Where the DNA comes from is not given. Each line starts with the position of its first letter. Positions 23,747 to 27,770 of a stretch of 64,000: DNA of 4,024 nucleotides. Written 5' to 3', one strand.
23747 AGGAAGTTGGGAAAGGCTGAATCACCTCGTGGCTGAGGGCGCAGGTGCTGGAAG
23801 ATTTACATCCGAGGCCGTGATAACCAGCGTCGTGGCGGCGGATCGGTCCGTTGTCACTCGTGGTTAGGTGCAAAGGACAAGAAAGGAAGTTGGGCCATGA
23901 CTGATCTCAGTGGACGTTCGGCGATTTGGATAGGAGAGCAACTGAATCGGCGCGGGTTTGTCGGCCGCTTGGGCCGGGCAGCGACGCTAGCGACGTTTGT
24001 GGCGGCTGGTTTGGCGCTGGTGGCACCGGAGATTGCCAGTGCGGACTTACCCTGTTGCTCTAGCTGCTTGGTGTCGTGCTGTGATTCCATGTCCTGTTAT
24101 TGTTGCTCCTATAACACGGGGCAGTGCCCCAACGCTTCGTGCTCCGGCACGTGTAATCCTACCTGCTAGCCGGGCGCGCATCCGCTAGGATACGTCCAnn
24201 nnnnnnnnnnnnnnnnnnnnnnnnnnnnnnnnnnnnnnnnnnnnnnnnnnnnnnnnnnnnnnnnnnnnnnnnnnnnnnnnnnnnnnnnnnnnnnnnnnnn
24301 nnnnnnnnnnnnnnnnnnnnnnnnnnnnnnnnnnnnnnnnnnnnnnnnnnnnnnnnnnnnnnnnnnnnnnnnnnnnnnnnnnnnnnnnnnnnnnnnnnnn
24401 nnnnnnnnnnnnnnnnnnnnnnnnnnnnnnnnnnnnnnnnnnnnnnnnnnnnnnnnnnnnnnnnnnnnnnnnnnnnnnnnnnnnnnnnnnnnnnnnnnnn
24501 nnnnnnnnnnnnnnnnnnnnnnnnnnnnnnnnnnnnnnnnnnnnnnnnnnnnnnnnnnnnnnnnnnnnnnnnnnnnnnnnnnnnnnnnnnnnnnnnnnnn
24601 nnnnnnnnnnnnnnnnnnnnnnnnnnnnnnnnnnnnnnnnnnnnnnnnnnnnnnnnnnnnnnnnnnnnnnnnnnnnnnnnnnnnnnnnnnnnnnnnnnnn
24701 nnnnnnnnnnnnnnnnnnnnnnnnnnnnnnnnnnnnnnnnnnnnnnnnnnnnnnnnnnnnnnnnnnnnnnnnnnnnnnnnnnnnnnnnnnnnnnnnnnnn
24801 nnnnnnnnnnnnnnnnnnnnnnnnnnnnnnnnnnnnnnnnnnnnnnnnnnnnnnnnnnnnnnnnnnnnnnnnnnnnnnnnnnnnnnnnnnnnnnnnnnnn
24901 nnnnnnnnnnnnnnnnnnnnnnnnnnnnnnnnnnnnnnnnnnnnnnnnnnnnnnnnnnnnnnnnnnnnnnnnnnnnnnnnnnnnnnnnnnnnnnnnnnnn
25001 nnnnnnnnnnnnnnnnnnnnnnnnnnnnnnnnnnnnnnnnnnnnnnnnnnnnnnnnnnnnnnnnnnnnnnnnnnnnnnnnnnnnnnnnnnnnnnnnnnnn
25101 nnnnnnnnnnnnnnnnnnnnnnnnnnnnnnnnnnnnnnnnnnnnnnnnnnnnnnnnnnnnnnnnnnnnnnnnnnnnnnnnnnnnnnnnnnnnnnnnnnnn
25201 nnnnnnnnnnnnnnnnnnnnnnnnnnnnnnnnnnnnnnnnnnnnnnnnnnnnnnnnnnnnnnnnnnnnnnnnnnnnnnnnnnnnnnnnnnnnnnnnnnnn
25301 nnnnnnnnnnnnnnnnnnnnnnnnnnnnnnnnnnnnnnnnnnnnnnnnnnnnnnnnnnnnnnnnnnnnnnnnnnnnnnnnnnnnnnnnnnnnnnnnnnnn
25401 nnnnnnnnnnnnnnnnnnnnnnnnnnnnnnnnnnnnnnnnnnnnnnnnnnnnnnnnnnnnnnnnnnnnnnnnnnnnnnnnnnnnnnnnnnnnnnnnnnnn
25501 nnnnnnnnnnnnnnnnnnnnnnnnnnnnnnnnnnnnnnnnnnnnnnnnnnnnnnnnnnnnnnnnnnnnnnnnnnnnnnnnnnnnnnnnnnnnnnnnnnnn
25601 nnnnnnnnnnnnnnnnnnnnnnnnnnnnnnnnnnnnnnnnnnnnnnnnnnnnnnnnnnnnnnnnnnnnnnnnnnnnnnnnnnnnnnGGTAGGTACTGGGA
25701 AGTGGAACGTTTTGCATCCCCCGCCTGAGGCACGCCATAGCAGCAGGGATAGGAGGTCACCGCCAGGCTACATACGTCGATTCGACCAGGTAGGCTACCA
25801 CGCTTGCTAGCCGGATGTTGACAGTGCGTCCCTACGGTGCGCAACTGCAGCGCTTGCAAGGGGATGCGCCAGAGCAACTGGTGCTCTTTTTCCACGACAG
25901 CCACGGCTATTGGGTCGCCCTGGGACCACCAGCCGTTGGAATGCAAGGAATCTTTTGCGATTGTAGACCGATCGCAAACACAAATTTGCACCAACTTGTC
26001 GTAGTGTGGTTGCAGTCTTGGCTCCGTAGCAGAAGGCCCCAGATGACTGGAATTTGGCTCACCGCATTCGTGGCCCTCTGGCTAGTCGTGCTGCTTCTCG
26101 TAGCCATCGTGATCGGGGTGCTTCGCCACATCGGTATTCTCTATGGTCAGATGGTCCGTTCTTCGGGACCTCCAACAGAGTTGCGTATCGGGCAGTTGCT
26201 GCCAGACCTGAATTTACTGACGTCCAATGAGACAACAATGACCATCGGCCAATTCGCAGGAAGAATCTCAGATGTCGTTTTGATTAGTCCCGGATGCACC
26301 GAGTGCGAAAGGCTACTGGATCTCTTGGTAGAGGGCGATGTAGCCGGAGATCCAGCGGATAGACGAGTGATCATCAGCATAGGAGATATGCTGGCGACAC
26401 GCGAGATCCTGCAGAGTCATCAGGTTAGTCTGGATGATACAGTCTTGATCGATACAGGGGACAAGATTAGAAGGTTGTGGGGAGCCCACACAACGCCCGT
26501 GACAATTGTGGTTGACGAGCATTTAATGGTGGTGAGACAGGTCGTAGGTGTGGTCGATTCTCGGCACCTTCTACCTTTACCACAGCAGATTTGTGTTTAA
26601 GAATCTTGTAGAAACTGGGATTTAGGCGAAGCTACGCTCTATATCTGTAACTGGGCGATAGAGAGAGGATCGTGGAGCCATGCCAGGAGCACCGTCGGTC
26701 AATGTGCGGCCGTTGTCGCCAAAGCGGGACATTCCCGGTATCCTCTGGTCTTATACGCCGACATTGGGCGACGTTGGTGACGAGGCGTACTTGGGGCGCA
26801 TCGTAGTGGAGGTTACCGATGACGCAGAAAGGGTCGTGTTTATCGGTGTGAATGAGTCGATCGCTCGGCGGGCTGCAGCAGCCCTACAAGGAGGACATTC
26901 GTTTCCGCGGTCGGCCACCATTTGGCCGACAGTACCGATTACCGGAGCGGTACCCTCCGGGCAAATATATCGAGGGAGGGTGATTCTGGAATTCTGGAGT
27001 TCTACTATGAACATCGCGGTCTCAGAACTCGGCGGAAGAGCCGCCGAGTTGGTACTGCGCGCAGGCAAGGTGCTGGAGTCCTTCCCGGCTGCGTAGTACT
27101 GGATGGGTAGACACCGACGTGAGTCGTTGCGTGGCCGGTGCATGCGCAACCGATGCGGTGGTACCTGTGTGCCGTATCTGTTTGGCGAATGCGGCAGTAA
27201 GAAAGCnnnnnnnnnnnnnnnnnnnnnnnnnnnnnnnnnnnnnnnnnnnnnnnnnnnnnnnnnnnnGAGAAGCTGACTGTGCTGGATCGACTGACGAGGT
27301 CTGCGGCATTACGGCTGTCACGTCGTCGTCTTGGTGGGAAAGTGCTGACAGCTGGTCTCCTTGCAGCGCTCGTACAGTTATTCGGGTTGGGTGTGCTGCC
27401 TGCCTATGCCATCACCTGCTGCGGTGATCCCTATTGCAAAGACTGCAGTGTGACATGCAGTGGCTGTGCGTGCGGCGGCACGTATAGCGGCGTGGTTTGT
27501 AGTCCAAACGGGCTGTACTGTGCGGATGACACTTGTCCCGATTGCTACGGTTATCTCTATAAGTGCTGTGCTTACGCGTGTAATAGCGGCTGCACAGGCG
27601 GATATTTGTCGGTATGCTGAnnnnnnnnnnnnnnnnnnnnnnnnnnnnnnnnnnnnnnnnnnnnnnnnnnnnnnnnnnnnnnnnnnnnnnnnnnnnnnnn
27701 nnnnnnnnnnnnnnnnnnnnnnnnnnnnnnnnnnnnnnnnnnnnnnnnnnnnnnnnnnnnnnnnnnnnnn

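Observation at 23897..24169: All five precursors have even cysteine counts, a C-terminal Cys and canonical Tat plus AxA features; P1 packs 12 Cys into 41 residues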

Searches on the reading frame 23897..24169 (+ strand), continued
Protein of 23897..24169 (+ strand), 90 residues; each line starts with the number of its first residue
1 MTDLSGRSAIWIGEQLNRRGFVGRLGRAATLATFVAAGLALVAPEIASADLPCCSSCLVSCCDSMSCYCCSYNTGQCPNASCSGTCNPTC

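Call 80: search_protein_families(library=ncbifam, alignment_id=A11, max_evalue=10)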
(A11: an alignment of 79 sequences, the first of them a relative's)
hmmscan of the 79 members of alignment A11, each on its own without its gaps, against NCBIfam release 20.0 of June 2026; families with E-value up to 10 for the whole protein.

A. member 1, P0001 (138 aa): 0 families

B. families by the number of members that match (of 79 scanned): 22 families
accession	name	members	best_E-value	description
TIGR01409.1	TAT_signal_seq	41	3.7e-06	twin-arginine translocation signal domain-containing protein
TIGR02811.1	formate_TAT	11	0.012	formate dehydrogenase region TAT target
TIGR01553.1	formate-DH-alph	4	0.059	formate dehydrogenase-N subunit alpha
TIGR04224.1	ser_adhes_Nterm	2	0.093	accessory Sec-dependent serine-rich glycoprotein adhesin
TIGR04117.1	Syntroph_Cxxx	1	0.0033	Cys-Xaa-Xaa-Xaa repeat radical SAM target protein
NF033817.2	Mplas_variab_LP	1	0.022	variable surface lipoprotein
TIGR01412.1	tat_substr_1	1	0.029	iron uptake transporter deferrochelatase/peroxidase subunit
NF007500.0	PRK10093.1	1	0.033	primosomal replication protein N''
TIGR04200.2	targ_of_XrtJ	1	0.034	PExPT-CTERM protein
NF052575.1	MFS_efflux_Tap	1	0.057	multidrug efflux MFS transporter Tap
NF010240.0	PRK13687.1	1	0.092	hypothetical protein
NF002288.1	PRK01212.1-4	1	0.1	homoserine kinase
TIGR01133.1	murG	1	0.12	undecaprenyldiphospho-muramoylpentapeptide beta-N-acetylglucosaminyltransferase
TIGR00669.1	asnA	1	0.13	aspartate--ammonia ligase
NF003955.0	PRK05454.1-1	1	0.17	glucans biosynthesis glucosyltransferase MdoH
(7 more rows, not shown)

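Call 101: search_protein_families(library=pfam, alignment_id=A11, max_evalue=1)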
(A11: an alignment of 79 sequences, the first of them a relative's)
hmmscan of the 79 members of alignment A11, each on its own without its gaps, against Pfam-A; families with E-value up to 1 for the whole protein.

A. member 1, P0001 (138 aa): 0 families

B. families by the number of members that match (of 79 scanned): 17 families
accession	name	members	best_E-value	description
PF10518.14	TAT_signal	23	8.9e-06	TAT (twin-arginine translocation) pathway signal sequence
PF10399.14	UCR_Fe-S_N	3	0.047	Ubiquitinol-cytochrome C reductase Fe-S subunit TAT signal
PF25471.1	TM_PetC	2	0.065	Iron-sulfur subunit PetC transmembrane anchor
PF19297.4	QcrA_N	2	0.11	QcrA subunit N-terminal region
PF22812.1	CR_prot_dom_plant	1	0.011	Plant cysteine-rich protein domain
PF10379.14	nec1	1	0.021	Virulence protein nec1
PF18755.6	RAMA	1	0.049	Restriction Enzyme Adenine Methylase Associated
PF13231.12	PMT_2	1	0.1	Dolichyl-phosphate-mannose-protein mannosyltransferase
PF11203.13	EccE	1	0.13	Putative type VII ESX secretion system translocon, EccE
PF15363.11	BTBD8_C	1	0.15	BTB/POZ domain-containing protein 8, C-terminal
PF09857.14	YjhX_toxin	1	0.15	Putative toxin of bacterial toxin-antitoxin pair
PF16013.10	DUF4781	1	0.23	Domain of unknown function (DUF4781)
PF11519.13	DUF3222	1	0.25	Protein of unknown function (DUF3222)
PF03566.19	Peptidase_A21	1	0.26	Peptidase family A21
PF19276.4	HD_assoc_2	1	0.28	HD associated region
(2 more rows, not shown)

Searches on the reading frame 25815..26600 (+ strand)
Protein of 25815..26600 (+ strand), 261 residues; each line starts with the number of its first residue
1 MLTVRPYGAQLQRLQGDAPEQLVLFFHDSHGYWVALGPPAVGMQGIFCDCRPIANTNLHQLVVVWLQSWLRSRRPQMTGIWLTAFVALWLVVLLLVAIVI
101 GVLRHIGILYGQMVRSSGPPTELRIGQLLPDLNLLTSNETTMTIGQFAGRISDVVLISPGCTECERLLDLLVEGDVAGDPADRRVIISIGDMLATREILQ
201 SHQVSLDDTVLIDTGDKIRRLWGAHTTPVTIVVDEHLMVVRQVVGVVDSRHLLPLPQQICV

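Call 7: search_protein_families(library=pfam, max_evalue=0.1, proteins=[window:25815-26600:+])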
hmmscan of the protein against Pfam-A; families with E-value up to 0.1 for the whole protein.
window:25815-26600:+ (261 aa): 1 family
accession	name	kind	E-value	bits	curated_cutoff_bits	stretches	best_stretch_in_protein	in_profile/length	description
PF00578.27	AhpC-TSA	-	0.092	13.1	26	0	125-239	1-121/124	AhpC/TSA family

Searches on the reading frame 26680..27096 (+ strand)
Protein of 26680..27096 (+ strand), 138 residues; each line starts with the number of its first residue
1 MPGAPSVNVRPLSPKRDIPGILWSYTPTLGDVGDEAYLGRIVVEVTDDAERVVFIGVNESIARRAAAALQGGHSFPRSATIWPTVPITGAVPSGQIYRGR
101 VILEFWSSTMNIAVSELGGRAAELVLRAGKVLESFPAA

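Call 7: search_protein_families(library=pfam, max_evalue=0.1, proteins=[window:26680-27096:+])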
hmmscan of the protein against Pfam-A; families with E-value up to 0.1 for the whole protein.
window:26680-27096:+ (138 aa): 0 families

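Call 8: search_protein_families(library=ncbifam, max_evalue=1, proteins=[window:26680-27096:+])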
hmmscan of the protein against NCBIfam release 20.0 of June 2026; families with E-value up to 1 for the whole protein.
window:26680-27096:+ (138 aa): 0 families

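Call 64: find_homologous_proteins(query=A10, max_evalue=0.001)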
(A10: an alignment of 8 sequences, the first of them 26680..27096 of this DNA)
Query A10 (8 sequences) (138 aa, profile of the alignment): 9 proteins with E <= 0.001 among 8000 candidates.
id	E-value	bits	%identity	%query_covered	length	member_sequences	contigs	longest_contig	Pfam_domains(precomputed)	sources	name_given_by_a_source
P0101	1.4e-47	179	41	80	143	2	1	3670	-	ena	-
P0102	9.5e-45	170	37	73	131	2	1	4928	-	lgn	-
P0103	1.8e-44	169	100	100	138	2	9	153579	-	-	-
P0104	2.2e-43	165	30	85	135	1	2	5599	-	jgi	jgi:hypothetical protein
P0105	1.6e-29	120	36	82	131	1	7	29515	-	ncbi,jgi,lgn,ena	jgi:hypothetical protein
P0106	2.0e-25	107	34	68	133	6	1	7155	-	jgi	-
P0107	1.9e-23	101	29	80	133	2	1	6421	-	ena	-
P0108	8.7e-21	92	35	57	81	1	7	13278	-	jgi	jgi:hypothetical protein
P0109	3.1e-12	64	27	59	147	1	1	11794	-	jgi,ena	-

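Call 65: find_encoding_contigs(protein=P0105, flank=6000, max_places=4)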
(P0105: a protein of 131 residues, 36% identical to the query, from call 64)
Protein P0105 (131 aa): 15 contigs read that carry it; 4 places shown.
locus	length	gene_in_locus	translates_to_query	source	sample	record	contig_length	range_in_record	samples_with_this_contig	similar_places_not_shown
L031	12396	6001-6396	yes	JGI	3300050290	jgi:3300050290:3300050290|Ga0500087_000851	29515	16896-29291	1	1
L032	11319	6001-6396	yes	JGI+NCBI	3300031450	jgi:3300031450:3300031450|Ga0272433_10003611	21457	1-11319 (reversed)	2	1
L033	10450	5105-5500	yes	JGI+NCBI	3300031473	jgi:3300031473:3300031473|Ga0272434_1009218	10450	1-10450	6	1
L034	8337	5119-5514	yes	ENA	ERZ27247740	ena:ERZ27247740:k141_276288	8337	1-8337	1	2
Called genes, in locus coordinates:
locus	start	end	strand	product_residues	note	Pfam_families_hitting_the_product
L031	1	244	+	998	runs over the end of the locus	PF13700:DUF4158, PF01526:DDE_Tnp_Tn3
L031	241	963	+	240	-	PF00589:Phage_integrase, PF16795:Phage_integr_3 (faint)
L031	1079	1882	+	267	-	PF04672:Methyltransf_19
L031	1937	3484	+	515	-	PF00989:PAS, PF13188:PAS_8 (faint), PF08447:PAS_3, PF08448:PAS_4, PF13426:PAS_9, PF07730:HisKA_3, PF02518:HATPase_c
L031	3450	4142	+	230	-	PF00072:Response_reg, PF08281:Sigma70_r4_2, PF00196:GerE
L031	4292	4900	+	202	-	PF07291:MauE, PF07681:DoxX (weak), PF13564:DoxX_2 (weak)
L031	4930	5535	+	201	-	PF08534:Redoxin (weak), PF00578:AhpC-TSA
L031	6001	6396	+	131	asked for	-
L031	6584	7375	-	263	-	-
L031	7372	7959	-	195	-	PF04542:Sigma70_r2, PF08281:Sigma70_r4_2, PF04545:Sigma70_r4 (weak)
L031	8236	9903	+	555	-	PF05598:DUF772, PF01609:DDE_Tnp_1 (weak), PF13751:DDE_Tnp_1_6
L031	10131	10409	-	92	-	-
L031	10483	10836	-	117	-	-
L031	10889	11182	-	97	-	-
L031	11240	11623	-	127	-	PF13280:WYL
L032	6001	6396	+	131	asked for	-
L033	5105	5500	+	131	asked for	-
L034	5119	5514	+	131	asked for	-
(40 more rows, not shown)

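Call 74: predict_structure(alignment_id=A12)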
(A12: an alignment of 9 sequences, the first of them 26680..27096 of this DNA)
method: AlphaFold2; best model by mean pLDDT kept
length: 138 residues; sequences in the alignment: 9
mean_pLDDT: 83.7   pTM: 0.80
mean pLDDT of the five models: 83.7, 82.7, 80.9, 80.6, 77.5
residues with pLDDT >= 90: 76; 70-90: 36; 50-70: 21; < 50: 5
segments of 3 or more residues with pLDDT < 50: 1-5
pLDDT, mean of each block of 10 residues (from residue 1): 46 62 88 94 93 92 92 72 87 90 94 85 93 84
secondary structure, 60 per line:
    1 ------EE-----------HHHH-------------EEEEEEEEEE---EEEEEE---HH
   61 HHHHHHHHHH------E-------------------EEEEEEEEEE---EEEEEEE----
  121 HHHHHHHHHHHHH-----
elements in order: H20-23 E37-46 E50-55 H59-70 E97-106 E110-116 H121-133

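Call 77: fold_search(model_id=the predicted structure, library=pdb)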
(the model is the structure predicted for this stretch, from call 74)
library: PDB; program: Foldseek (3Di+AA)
matches with E <= 10: 416; with E <= 0.001: 0
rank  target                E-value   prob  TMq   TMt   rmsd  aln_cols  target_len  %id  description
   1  3jcf_A                3.5e-01  0.05  0.17  0.08  16.3       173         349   10  Cryo-EM structure of the magnesium channel CorA in the closed symmetric magnesium-bound state (released 2016-02-17)
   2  6ha1_M                6.0e-01  0.04  0.18  0.18  13.4       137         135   12  Cryo-EM structure of a 70S Bacillus subtilis ribosome translating the ErmD leader peptide in complex with telithromyci (released 2018-08-29)
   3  4i0u_F                6.4e-01  0.04  0.17  0.09  16.5       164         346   12  Improved structure of Thermotoga maritima CorA at 2.7 A resolution (released 2013-03-06)
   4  7yh1_A                8.2e-01  0.06  0.21  0.24  10.6       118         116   12  Roadblock from Candidatus Prometheoarchaeum syntrophicum strain MK-D1 (released 2023-07-19)
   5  3tut                  8.7e-01  0.08  0.20  0.10  11.4        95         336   19  Crystal structure of RtcA.ATP binary complex (released 2011-12-28)
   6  8uu8_O                8.7e-01  0.03  0.17  0.17  14.5       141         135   13  Cryo-EM structure of the Listeria innocua 70S ribosome (head-swiveled) in complex with HflXr and pe/E-tRNA (structure  (released 2024-02-28)
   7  3b4t_A                9.2e-01  0.06  0.20  0.13  12.0       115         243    9  Crystal structure of Mycobacterium tuberculosis RNase PH, the Mycobacterium tuberculosis Structural Genomics Consortiu (released 2007-11-20)
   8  8cvm_l                9.2e-01  0.03  0.18  0.18  13.2       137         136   14  Cutibacterium acnes 50S ribosomal subunit with P-site tRNA and Sarecycline bound in the local refined map (released 2023-03-15)
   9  1qmh_A                1.0e+00  0.10  0.21  0.10  11.2        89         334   17  Crystal structure of RNA 3'-terminal phosphate cyclase, an ubiquitous enzyme with unusual topology (released 2000-01-11)
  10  9r2r_C                1.1e+00  0.03  0.15  0.16  14.2       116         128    9  De novo designed M7 protein fold (released 2025-05-14)
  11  4i0u_B                1.1e+00  0.03  0.18  0.09  16.5       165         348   11  Improved structure of Thermotoga maritima CorA at 2.7 A resolution (released 2013-03-06)
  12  4i0u_H                1.1e+00  0.03  0.17  0.09  16.8       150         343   12  Improved structure of Thermotoga maritima CorA at 2.7 A resolution (released 2013-03-06)
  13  8tmb_D                1.1e+00  0.03  0.16  0.09  17.6       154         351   12  Cryo-EM structure of CorA in complex with conformation-specific synthetic antibody C12 and 20 mM MgCl2, State MG20-1 (released 2025-02-12)
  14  4i0u_E                1.2e+00  0.03  0.16  0.09  17.0       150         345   12  Improved structure of Thermotoga maritima CorA at 2.7 A resolution (released 2013-03-06)
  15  5hkv_J                1.2e+00  0.02  0.16  0.17  13.8       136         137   13  The crystal structure of the large ribosomal subunit of Staphylococcus aureus in complex with lincomycin (released 2017-05-03)
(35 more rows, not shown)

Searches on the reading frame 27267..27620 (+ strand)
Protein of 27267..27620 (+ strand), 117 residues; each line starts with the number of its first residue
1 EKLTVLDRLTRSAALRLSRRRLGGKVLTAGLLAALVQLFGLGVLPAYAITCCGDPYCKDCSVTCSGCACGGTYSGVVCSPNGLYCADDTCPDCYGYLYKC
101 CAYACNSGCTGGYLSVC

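Call 7: search_protein_families(library=pfam, max_evalue=0.1, proteins=[window:27267-27620:+])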
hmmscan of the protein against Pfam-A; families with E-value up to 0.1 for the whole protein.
window:27267-27620:+ (117 aa): 0 families

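Call 8: search_protein_families(library=ncbifam, max_evalue=1, proteins=[window:27267-27620:+])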
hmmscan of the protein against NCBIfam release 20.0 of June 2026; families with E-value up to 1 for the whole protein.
window:27267-27620:+ (117 aa): 1 family
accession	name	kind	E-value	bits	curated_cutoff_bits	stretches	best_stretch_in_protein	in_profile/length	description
NF006844.0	PRK09357.2-5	equivalog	0.63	9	701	1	53-89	68-103/422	dihydroorotase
